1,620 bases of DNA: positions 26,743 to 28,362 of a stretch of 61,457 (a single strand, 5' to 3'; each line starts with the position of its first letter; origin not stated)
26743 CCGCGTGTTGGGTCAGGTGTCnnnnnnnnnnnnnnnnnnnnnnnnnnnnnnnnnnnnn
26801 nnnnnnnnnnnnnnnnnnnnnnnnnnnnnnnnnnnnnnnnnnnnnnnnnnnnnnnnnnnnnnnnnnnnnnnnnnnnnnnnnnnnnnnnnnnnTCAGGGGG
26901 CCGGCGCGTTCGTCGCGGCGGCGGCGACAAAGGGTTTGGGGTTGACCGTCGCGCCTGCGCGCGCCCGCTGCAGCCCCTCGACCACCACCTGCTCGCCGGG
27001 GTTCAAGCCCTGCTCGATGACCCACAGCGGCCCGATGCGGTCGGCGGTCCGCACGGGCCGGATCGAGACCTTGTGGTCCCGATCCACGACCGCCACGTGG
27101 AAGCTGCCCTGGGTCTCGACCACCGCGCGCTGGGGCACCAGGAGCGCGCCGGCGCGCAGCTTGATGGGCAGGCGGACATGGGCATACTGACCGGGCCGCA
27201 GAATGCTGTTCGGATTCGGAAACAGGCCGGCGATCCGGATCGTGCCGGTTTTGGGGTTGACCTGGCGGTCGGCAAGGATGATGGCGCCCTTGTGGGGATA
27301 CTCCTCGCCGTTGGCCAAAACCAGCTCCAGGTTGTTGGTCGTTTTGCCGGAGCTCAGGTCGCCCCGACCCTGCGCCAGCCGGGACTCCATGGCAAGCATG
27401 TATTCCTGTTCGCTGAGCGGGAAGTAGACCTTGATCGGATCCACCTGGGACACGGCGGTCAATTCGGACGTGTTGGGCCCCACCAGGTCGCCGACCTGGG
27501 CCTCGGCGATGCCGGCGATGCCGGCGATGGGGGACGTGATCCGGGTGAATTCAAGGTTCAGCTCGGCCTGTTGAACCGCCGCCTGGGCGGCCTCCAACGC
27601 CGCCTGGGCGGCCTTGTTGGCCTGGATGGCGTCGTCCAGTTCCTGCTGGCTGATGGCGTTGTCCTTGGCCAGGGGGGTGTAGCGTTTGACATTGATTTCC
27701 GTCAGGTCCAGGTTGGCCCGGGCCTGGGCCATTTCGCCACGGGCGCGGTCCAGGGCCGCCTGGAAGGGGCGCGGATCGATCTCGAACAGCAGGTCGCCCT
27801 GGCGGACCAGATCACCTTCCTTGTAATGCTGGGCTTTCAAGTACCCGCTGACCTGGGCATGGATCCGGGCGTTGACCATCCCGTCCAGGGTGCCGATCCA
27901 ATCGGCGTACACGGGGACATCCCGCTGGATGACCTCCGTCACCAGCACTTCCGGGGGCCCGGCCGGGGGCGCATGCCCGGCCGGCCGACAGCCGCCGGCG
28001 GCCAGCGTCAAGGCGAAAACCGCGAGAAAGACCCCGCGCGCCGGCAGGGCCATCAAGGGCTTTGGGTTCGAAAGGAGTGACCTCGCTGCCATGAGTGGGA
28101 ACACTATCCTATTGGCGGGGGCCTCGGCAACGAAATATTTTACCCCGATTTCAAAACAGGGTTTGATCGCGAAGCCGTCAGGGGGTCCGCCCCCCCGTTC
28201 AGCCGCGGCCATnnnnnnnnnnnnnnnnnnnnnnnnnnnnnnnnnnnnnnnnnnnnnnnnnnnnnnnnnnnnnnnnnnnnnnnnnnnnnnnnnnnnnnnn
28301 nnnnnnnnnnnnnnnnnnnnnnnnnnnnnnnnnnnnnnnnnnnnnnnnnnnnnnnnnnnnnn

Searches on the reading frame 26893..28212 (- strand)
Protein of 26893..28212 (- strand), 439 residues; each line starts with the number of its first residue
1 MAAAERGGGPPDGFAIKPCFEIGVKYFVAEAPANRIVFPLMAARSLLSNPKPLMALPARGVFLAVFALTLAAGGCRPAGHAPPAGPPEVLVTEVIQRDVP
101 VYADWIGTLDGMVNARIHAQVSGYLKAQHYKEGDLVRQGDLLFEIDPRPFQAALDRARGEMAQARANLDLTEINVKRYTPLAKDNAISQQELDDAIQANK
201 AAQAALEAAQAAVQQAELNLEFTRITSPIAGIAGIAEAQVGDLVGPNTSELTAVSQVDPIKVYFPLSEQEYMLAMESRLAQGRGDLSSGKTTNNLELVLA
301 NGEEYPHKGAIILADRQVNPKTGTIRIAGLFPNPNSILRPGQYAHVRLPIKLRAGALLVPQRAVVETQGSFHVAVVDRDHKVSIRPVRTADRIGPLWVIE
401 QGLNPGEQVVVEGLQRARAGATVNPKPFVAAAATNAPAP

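Call 74: search_protein_families(library=pfam, proteins=[window:26893-28212:-], max_evalue=0.00001)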
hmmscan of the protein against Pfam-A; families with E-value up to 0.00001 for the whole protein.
window:26893-28212:- (439 aa): 2 families
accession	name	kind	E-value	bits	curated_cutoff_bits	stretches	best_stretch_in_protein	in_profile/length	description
PF16576.10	HlyD_D23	-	7.9e-08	32.3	30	1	114-344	19-214/214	Barrel-sandwich domain of CusB or HlyD membrane-fusion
PF13533.13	Biotin_lipoyl_2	-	2.4e-07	30.9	29.8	1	116-146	2-32/32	Biotin-lipoyl like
